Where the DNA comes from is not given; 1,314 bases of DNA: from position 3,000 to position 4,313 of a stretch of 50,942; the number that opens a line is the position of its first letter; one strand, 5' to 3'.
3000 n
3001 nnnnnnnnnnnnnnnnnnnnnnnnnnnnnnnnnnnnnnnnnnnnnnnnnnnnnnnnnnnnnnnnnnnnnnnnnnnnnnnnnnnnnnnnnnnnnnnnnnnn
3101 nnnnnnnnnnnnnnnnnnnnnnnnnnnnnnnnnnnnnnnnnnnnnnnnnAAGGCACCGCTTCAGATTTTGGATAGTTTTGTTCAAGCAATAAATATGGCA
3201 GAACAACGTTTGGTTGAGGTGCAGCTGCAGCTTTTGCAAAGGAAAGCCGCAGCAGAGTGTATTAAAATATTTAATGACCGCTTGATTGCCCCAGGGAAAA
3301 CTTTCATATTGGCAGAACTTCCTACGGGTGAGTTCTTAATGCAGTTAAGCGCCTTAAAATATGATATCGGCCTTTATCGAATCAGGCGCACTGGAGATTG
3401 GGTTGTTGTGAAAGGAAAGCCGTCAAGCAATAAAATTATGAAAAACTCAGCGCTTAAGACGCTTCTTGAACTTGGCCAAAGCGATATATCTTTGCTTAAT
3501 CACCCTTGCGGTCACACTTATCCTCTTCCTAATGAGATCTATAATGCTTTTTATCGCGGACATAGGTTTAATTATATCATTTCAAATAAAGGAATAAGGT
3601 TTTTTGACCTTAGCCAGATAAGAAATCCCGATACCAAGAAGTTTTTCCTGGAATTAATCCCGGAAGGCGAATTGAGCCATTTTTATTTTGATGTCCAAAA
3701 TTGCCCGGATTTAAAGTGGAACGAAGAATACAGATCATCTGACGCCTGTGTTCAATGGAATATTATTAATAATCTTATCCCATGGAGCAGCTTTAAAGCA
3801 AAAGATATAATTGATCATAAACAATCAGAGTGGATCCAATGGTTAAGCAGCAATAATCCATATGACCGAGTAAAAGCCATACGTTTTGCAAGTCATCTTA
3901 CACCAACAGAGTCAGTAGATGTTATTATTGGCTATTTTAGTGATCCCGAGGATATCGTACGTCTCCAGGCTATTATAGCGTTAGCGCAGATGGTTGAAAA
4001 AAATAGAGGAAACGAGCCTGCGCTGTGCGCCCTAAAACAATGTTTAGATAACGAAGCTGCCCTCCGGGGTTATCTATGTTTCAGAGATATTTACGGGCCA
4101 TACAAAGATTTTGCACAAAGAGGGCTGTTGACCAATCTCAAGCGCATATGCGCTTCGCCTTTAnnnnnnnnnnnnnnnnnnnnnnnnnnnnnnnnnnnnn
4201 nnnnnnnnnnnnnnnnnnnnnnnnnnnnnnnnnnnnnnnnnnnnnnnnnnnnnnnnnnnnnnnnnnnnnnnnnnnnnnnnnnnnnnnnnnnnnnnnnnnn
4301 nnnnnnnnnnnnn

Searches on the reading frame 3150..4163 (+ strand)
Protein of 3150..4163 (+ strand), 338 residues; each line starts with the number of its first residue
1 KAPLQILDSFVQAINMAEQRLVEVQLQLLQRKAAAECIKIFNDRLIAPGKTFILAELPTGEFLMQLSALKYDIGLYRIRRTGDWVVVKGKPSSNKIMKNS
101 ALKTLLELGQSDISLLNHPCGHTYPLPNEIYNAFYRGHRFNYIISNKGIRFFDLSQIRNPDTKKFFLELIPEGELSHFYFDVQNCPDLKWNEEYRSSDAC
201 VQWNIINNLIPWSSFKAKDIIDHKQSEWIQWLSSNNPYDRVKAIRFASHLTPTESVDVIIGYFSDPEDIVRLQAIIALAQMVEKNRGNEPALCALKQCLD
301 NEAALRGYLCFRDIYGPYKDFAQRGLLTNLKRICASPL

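Call 9: search_protein_families(library=pfam, proteins=[window:3150-4163:+], max_evalue=0.01)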
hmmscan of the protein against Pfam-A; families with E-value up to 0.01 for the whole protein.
window:3150-4163:+ (338 aa): 2 families
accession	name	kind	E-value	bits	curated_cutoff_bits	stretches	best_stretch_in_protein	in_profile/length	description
PF13646.12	HEAT_2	-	7.2e-08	33.1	27.7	1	227-302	3-74/88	HEAT repeats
PF02985.28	HEAT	-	0.00074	20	23.5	0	257-283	3-29/31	HEAT repeat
